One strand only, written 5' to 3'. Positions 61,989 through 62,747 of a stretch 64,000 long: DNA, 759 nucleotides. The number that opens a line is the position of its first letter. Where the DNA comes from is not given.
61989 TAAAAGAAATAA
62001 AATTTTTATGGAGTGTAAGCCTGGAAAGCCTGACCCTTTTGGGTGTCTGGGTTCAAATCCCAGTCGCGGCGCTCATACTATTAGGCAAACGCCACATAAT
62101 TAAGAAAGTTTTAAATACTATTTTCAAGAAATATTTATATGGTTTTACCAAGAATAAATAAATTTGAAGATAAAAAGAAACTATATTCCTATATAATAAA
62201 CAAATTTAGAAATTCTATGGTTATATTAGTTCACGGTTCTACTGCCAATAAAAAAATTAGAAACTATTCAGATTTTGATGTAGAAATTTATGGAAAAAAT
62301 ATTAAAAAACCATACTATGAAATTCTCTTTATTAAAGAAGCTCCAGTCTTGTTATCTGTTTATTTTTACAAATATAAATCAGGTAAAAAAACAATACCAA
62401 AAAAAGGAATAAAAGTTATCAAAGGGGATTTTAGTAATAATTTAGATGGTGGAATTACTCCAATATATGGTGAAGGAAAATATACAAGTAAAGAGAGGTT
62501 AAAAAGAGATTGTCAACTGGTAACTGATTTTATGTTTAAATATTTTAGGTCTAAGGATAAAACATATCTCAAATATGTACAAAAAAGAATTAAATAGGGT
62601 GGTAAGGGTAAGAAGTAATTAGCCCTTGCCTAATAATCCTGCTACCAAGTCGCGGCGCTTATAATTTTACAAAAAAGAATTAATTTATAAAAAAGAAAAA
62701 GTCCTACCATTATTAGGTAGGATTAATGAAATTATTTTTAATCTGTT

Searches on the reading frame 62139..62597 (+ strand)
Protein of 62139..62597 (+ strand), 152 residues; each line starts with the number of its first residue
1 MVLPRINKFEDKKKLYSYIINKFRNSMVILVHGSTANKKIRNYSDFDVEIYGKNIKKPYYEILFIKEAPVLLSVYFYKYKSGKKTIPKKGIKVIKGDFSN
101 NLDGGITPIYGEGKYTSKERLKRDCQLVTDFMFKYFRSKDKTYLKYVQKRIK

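Call 85: search_protein_families(library=pfam, proteins=[window:62139-62597:+], max_evalue=0.0001)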
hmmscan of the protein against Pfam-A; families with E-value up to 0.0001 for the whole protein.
window:62139-62597:+ (152 aa): 1 family
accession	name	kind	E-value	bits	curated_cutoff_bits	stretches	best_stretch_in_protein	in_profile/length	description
PF18765.7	Polbeta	-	5.6e-05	23.7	26.9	1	19-67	6-54/93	Polymerase beta, Nucleotidyltransferase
